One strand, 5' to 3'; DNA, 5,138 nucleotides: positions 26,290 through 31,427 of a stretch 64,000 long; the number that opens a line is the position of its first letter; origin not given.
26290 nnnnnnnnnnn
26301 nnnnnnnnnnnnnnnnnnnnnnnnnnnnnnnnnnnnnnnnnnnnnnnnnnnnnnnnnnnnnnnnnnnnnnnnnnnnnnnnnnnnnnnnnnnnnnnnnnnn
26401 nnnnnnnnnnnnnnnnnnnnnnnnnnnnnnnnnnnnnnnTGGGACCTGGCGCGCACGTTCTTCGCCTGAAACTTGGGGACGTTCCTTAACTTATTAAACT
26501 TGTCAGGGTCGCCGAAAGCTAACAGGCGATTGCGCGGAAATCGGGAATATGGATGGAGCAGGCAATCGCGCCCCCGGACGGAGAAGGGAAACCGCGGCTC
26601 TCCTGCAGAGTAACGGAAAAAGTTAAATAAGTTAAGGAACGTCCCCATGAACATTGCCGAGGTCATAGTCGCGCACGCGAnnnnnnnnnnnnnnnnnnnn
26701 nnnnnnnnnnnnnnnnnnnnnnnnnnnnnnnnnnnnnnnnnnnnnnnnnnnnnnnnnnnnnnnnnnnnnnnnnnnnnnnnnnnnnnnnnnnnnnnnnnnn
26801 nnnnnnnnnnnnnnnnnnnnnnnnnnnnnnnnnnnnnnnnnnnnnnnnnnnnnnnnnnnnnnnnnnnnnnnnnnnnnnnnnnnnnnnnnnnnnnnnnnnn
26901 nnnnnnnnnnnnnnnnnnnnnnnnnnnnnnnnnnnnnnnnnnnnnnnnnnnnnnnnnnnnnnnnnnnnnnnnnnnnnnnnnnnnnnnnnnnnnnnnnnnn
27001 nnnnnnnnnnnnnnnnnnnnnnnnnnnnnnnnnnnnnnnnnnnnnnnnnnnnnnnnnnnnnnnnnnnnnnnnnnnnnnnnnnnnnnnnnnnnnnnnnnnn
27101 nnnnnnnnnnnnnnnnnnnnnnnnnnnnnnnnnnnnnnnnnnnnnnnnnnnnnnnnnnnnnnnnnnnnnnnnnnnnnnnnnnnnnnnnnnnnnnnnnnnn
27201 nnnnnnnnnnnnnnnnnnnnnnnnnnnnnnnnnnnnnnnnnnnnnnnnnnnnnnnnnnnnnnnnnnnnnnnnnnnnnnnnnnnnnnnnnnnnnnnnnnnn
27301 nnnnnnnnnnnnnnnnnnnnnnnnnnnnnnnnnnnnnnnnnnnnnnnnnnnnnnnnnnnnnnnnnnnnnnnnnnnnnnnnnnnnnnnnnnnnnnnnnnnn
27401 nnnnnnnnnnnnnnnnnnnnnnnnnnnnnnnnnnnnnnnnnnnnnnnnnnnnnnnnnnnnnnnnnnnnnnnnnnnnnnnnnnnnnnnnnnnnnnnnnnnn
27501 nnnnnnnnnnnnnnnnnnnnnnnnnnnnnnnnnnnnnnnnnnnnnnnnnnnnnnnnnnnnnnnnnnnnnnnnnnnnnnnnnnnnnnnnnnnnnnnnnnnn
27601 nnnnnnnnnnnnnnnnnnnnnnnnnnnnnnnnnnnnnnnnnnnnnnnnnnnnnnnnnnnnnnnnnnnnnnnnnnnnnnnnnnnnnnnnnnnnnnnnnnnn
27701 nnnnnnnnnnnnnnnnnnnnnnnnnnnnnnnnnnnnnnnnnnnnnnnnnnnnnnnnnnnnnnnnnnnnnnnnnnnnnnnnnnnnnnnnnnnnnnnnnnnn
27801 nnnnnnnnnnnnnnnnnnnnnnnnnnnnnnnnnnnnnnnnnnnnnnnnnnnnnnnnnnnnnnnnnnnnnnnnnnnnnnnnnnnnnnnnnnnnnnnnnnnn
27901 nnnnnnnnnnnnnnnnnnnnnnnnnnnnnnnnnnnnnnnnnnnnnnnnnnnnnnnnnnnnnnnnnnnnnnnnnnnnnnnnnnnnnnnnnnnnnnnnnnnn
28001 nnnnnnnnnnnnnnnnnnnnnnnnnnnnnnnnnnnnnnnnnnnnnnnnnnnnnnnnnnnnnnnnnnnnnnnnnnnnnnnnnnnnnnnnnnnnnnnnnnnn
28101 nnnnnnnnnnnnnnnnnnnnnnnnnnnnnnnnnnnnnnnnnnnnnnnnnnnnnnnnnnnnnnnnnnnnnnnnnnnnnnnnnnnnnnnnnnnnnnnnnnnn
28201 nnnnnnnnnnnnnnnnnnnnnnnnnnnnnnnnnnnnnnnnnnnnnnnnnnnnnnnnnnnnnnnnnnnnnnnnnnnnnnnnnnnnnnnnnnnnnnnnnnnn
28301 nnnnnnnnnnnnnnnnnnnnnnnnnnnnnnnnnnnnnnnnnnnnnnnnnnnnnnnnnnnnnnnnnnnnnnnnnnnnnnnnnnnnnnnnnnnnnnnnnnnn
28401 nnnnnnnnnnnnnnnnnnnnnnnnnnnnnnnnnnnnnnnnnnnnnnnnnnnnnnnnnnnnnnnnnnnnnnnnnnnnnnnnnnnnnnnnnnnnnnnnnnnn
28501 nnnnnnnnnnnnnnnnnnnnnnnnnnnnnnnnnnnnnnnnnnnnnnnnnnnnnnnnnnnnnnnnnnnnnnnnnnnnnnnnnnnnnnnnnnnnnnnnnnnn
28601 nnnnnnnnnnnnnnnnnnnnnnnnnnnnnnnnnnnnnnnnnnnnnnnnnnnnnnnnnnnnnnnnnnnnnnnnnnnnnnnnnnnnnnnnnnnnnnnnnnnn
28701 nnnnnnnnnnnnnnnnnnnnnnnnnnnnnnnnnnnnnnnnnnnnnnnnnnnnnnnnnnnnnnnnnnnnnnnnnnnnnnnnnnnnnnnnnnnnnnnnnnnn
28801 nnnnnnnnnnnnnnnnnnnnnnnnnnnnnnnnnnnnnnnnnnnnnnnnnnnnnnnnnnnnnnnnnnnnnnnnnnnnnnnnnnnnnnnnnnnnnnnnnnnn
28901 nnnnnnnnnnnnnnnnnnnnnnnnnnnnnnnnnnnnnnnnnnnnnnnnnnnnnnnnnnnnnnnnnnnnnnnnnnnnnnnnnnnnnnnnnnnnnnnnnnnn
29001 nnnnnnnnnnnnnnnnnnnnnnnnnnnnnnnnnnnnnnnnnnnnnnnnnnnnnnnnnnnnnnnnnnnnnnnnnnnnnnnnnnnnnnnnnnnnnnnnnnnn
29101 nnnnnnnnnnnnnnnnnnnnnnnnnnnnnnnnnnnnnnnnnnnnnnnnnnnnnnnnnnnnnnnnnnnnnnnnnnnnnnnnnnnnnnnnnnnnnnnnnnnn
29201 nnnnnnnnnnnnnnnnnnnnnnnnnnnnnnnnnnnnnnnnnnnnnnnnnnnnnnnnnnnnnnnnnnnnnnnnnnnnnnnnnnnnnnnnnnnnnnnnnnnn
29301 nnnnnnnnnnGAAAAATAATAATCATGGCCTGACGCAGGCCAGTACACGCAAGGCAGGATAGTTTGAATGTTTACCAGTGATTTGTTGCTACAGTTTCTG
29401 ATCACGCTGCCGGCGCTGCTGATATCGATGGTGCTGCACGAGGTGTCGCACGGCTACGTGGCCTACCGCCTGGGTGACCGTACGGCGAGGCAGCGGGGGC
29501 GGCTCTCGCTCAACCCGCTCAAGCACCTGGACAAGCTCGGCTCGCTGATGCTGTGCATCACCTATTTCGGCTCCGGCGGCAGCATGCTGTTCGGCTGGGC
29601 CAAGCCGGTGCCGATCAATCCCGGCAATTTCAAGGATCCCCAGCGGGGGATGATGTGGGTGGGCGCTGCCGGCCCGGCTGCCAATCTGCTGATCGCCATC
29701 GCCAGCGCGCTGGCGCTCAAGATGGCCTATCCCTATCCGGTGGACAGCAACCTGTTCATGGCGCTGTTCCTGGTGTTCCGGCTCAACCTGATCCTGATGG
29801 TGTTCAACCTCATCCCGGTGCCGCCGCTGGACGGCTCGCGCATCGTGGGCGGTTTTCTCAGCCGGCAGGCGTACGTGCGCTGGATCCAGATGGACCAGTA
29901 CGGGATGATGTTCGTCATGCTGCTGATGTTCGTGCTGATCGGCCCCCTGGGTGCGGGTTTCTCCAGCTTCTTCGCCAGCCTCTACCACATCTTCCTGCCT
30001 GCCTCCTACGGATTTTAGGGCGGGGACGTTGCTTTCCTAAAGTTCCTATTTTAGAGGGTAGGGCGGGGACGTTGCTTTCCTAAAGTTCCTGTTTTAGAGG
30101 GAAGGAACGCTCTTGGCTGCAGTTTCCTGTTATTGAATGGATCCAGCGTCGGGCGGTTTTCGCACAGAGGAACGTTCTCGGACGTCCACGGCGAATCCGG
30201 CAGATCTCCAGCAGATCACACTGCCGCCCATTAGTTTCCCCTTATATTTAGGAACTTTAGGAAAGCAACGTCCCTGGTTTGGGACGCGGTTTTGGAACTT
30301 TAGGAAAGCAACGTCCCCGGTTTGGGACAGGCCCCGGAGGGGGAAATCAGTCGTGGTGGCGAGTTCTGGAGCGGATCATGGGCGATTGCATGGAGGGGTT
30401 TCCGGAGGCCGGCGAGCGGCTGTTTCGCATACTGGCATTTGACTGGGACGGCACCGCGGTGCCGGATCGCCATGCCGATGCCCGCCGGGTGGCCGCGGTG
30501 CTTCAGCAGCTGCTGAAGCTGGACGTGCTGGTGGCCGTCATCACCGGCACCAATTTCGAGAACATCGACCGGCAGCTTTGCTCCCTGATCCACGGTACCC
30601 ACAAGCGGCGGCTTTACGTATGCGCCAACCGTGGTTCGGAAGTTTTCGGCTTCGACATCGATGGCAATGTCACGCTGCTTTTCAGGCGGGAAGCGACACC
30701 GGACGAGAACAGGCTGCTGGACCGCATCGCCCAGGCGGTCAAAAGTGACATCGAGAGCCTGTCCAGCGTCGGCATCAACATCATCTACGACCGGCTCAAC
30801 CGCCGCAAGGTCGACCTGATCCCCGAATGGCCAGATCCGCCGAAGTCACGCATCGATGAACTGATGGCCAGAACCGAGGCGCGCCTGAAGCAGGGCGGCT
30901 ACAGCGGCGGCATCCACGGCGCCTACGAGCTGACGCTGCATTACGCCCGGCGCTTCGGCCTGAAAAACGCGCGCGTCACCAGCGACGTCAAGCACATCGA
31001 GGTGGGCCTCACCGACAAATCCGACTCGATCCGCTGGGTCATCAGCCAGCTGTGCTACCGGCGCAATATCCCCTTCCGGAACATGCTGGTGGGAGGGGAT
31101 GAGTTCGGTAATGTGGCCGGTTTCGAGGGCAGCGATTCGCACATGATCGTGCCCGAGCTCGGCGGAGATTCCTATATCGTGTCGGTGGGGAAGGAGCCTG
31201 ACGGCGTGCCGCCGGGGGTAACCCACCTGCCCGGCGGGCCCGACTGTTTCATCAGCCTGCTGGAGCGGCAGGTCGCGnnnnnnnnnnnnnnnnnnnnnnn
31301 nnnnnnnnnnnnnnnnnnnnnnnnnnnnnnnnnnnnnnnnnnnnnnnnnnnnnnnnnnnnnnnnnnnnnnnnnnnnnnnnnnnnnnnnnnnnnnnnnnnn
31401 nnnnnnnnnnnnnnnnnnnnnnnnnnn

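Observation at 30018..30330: Composite repeat array: 2 direct + 2 inverted copies flanking a 147-bp spacer between the M50 protease and the OtsB1-like gene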

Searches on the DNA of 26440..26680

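Call 68: search_rna_families(source=window, start=26440, end=26680, threshold=evalue, max_evalue=1)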
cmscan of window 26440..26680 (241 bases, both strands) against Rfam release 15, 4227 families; matches with E-value up to 1: 0.
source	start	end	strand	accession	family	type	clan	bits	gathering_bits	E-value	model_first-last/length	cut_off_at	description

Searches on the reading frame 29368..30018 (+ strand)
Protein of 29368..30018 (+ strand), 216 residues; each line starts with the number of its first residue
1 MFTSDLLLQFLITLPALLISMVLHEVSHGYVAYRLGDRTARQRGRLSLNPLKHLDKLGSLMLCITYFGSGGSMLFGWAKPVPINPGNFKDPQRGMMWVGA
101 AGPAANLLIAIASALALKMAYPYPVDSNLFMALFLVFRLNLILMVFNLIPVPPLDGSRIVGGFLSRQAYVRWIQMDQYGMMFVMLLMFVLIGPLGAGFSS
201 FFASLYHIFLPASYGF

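Call 12: search_protein_families(library=pfam, proteins=[window:29368-30018:+])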
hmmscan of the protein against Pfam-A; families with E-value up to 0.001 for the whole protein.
window:29368-30018:+ (216 aa): 1 family
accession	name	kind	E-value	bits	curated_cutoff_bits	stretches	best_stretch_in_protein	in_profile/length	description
PF02163.28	Peptidase_M50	-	2.7e-13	50.2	27.2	2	127-185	157-215/221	Peptidase family M50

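Call 16: find_encoding_contigs(protein=window:29368-30018:+, flank=10000, max_places=10)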
Protein window:29368-30018:+ (216 aa): 24 contigs read that carry it; 10 places shown.
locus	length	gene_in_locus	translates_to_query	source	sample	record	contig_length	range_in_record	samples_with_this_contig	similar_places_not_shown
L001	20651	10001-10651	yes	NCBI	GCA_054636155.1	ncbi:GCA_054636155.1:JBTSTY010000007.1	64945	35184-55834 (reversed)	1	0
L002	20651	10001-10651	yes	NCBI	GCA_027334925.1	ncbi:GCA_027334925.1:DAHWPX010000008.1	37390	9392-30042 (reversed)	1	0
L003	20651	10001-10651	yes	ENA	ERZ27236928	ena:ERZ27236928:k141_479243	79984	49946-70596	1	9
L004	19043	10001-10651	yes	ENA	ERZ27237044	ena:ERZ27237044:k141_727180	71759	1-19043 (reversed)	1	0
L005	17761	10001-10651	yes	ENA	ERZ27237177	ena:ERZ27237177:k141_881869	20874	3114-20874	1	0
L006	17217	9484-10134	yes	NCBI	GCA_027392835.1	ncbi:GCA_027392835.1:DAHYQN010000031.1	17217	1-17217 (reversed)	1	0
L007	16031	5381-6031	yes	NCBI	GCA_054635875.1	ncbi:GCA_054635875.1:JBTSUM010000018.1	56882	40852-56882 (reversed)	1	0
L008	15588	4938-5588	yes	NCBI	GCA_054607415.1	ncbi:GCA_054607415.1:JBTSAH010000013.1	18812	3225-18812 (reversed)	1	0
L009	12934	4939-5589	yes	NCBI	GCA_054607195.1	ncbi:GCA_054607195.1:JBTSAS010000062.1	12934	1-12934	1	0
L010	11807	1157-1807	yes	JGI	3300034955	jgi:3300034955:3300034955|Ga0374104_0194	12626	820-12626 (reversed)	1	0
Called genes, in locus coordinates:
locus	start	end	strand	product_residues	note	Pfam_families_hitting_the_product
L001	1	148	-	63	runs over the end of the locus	PF00830:Ribosomal_L28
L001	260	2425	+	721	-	PF17191:RecG_wedge, PF01336:tRNA_anti-codon (weak), PF00270:DEAD, PF04851:ResIII (weak), PF00271:Helicase_C, PF19833:RecG_dom3_C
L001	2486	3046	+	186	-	PF03602:Cons_hypoth95, PF05175:MTS, PF13847:Methyltransf_31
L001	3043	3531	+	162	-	PF01467:CTP_transf_like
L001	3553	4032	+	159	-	-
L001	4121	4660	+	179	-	PF02620:YceD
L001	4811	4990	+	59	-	PF01783:Ribosomal_L32p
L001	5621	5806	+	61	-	-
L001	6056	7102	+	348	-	PF00365:PFK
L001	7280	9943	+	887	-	PF01368:DHH, PF02272:DHHA1 (faint), PF00571:CBS, PF01743:PolyA_pol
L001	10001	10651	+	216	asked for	PF02163:Peptidase_M50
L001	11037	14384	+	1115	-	PF03636:Glyco_hydro_65N, PF03632:Glyco_hydro_65m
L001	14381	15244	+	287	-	PF00582:Usp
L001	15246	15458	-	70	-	-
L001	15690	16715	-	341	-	PF02568:ThiI, PF03054:tRNA_Me_trans (weak), PF18297:NFACT-R_2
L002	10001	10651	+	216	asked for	PF02163:Peptidase_M50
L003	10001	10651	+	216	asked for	PF02163:Peptidase_M50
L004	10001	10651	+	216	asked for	PF02163:Peptidase_M50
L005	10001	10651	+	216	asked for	PF02163:Peptidase_M50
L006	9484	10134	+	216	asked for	PF02163:Peptidase_M50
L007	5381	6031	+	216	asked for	PF02163:Peptidase_M50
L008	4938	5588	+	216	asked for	PF02163:Peptidase_M50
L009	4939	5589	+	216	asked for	PF02163:Peptidase_M50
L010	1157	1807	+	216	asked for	PF02163:Peptidase_M50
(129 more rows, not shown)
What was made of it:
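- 29368..30018 (+): Upstream gene, an M50 (site-2) metalloprotease. call 12, call 16
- Tried and rejected: *Assembly artefact.* An 86-nt array is shorter than the k = 141 implied by the k141_ contig names, and the alleles recur in independent assemblies (call 16).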

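Call 19: find_related_loci(query=window:29368-30018:+, collection=genome_contigs, flank=6000)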
Query window:29368-30018:+ (216 aa) in genome_contigs; peptide patterns used: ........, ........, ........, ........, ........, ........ (x = any residue, [..] = any of these).
41 stretches matched a pattern; 2 encode a relative of the query (tblastn E <= 1e-3); 2 distinct loci.
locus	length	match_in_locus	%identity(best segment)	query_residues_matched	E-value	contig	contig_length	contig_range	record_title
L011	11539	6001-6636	67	2-216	8e-96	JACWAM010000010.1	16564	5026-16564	MAG: Thermoleophilia bacterium isolate B_ACT_11 k141_23530, whole genome shotgun sequence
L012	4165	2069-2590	44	7-178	1e-43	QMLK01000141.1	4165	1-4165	MAG: Deltaproteobacteria bacterium isolate B13_G15 B13_Guay15_scaffold_11096, whole genome shotgun sequence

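Call 23: find_related_loci(query=window:29368-30018:+, collection=metagenome_contigs, flank=3000)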
Query window:29368-30018:+ (216 aa) in metagenome_contigs; peptide patterns used: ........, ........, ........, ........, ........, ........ (x = any residue, [..] = any of these).
56 stretches matched a pattern; 2 encode a relative of the query (tblastn E <= 1e-3); 2 distinct loci.
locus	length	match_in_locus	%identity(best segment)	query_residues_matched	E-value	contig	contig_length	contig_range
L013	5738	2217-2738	44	7-178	6e-44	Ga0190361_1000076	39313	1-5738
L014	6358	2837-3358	44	7-178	6e-44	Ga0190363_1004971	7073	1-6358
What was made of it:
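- Tried and rejected: A metagenome scan with the M50 protein found only 44% relatives (call 23).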

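Call 24: find_homologous_proteins(query=window:29368-30018:+, max_evalue=1e-30)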
Query window:29368-30018:+ (216 aa): 6230 proteins with E <= 1e-30 among 8000 candidates; the best 120 are listed.
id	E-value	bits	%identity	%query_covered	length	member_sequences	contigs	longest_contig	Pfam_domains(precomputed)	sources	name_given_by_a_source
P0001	8.2e-134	462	99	100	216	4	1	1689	PF02163.29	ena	-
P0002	3.3e-132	457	97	100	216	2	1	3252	PF02163.29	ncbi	-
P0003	1.8e-112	392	82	99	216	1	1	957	PF02163.29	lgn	-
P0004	3.7e-110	385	81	99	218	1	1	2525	PF02163.29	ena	-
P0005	9.7e-93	328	71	97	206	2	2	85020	PF02163.29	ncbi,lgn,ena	-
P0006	4.3e-92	326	70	100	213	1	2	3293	PF02163.29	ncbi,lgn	-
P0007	4.7e-91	322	70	100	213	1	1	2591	PF02163.29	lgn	-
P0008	1.5e-88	314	66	100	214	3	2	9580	PF02163.29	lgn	-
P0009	1.9e-85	304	65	98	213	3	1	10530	PF02163.29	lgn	-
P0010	1.2e-84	301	68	99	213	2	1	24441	PF02163.29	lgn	-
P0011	3.6e-84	300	66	97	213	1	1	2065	PF02163.29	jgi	jgi:Zn-dependent protease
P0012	6.2e-84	299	65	97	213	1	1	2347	PF02163.29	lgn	-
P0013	1.5e-83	298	67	95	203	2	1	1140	PF02163.29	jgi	-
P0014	1.8e-83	298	62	98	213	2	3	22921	PF02163.29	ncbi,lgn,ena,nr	ncbi:peptidase family M50 [bacterium BMS3Abin01]|nr:peptidase family M50 [bacterium BMS3Abin01] HDZ6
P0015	1.8e-83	298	65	97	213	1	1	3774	PF02163.29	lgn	-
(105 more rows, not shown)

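Call 25: find_encoding_contigs(protein=P0004, flank=3000, max_places=3)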
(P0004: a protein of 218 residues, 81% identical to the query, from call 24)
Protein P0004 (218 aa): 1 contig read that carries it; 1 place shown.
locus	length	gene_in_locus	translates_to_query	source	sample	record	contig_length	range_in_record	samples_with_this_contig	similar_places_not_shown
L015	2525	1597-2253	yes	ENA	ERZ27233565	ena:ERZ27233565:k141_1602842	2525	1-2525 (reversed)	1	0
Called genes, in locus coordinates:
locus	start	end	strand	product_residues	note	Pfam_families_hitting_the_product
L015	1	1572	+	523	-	?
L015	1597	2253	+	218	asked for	PF02163:Peptidase_M50 (weak)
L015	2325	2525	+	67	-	?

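Call 26: find_encoding_contigs(protein=P0002, flank=3000, max_places=3)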
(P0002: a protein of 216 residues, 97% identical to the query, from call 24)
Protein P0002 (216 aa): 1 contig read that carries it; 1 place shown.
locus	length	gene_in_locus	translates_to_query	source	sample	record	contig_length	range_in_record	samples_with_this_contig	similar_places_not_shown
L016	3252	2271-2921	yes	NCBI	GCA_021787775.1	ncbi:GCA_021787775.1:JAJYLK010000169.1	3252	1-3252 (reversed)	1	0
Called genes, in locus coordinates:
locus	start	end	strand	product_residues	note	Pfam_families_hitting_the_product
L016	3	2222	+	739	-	?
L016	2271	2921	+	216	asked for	PF02163:Peptidase_M50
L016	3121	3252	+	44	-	?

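Call 27: find_encoding_contigs(protein=P0005, flank=5000, max_places=3)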
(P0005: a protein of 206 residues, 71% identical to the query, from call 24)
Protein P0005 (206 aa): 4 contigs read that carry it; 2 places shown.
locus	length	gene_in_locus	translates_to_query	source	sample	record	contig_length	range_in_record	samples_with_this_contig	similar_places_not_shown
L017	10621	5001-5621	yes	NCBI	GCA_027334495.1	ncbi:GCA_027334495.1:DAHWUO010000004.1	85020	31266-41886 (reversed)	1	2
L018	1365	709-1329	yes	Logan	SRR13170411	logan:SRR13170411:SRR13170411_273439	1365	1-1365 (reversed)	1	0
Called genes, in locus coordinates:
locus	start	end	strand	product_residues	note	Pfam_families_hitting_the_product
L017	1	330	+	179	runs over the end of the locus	PF02620:YceD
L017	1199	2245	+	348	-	PF00365:PFK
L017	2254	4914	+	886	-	PF01368:DHH, PF02272:DHHA1 (weak), PF00571:CBS, PF01743:PolyA_pol, PF13735:tRNA_NucTran2_2 (faint)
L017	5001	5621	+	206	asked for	PF02163:Peptidase_M50 (weak)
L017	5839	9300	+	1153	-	PF03636:Glyco_hydro_65N, PF03632:Glyco_hydro_65m, PF03633:Glyco_hydro_65C (weak)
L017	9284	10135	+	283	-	PF00582:Usp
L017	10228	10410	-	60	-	-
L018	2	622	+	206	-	?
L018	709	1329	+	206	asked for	PF02163:Peptidase_M50 (weak)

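Call 28: find_encoding_contigs(protein=P0003, flank=3000, max_places=3)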
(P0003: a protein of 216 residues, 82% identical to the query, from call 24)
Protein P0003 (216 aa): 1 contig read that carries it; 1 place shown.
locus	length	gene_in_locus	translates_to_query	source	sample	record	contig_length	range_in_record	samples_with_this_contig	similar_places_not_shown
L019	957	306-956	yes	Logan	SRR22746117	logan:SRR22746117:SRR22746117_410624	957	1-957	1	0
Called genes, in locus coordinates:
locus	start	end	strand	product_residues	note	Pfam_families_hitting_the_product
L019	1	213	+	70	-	?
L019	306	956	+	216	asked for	PF02163:Peptidase_M50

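Call 50: list_cluster_members(proteins=[window:29368-30018:+, P0002, P0005])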
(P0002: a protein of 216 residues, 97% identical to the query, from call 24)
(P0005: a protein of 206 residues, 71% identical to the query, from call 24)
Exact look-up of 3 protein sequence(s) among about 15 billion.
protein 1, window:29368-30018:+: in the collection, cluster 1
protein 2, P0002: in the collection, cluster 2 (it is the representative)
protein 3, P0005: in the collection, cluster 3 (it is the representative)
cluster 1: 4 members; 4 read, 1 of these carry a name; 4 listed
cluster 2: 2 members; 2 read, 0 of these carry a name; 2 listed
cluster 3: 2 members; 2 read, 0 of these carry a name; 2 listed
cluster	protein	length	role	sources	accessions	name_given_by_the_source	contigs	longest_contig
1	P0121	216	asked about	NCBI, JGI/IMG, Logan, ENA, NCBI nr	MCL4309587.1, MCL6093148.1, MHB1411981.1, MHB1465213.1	MAG: site-2 protease family protein [Thermoleophilia bacterium] | Zn-dependent protease | site-2 protease family protein [Actinomycetota bacterium]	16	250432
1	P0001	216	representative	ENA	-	-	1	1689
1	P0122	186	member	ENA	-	-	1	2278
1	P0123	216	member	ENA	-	-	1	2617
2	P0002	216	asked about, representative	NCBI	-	-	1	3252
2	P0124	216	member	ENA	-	-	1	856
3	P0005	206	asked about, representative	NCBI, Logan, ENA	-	-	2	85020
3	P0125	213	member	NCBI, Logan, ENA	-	-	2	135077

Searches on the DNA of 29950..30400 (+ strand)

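Call 67: search_rna_families(source=window, start=29950, end=30400, threshold=evalue, max_evalue=1)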
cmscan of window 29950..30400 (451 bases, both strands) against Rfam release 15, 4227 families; matches with E-value up to 1: 0.
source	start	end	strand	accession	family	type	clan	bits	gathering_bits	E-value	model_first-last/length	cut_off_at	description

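Call 83: search_dna_similar(query=window:30010-30340:+, collection=plasmids, mode=distant, max_evalue=1, max_rows=10)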
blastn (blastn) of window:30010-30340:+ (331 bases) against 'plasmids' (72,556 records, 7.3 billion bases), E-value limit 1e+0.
No match.

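Call 84: search_dna_similar(query=window:30010-30340:+, collection=phages, mode=distant, max_evalue=1, max_rows=10)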
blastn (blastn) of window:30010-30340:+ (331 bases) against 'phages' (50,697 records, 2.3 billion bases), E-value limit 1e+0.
Records with a match: 1; places in all: 1; records where one place covers at least 80% of the query: 0.
Best place of each record, by identity: >=99% 1.
By first word of the organism name: Enterococcus 1.
By host as written in the record: Enterococcus faecalis 1.
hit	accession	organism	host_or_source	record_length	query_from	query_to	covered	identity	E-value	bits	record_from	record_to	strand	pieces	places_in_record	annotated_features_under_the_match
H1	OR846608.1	Enterococcus phage Efs 1-1-1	Enterococcus faecalis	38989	68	89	7%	100.0%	3e-1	41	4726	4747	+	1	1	record has no annotation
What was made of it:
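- Tried and rejected: BLAST of E2 against plasmids and phages gave nothing meaningful (calls 83, 84).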

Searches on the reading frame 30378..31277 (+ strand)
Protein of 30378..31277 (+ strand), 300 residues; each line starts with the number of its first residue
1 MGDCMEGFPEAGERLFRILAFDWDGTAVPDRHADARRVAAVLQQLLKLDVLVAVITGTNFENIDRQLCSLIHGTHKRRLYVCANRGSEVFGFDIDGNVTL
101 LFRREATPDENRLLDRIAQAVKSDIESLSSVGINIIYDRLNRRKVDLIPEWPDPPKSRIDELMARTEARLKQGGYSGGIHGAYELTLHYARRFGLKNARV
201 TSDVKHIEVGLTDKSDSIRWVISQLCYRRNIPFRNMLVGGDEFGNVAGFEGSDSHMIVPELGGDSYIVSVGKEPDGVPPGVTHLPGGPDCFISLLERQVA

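Call 62: find_homologous_proteins(query=window:30378-31277:+, max_evalue=1e-40)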
Query window:30378-31277:+ (300 aa): 367 proteins with E <= 1e-40 among 2666 candidates; the best 120 are listed.
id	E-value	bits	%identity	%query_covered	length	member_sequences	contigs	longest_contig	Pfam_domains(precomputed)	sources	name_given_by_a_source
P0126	6.9e-105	369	59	95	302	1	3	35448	-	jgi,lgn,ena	-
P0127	2.0e-100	354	55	95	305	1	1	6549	-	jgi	-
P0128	6.9e-100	353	53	100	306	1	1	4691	-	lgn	-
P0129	9.9e-100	352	56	99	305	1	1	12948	-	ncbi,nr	ncbi:MAG: hypothetical protein HY314_11190 [Acidobacteria bacterium]|nr:hypothetical protein [Acidob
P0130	1.1e-99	352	57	96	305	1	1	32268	PF00702.33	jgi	jgi:hypothetical protein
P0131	3.8e-99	350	55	95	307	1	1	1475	-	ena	-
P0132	4.7e-98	347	54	99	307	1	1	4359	-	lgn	-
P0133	5.1e-98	347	54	93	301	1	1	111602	-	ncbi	ncbi:MAG: hypothetical protein V2B14_00830 [bacterium]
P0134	1.1e-97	346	52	100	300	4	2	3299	-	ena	-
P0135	1.7e-97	345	55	95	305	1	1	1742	-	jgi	jgi:hydroxymethylpyrimidine pyrophosphatase-like HAD family hydrolase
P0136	2.0e-97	345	54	95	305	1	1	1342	-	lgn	-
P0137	2.9e-97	344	52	100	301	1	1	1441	-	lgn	-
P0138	9.2e-97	342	53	97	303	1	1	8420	-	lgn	-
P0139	9.2e-97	342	50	100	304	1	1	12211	-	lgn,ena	-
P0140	1.0e-96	342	55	97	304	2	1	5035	-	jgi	-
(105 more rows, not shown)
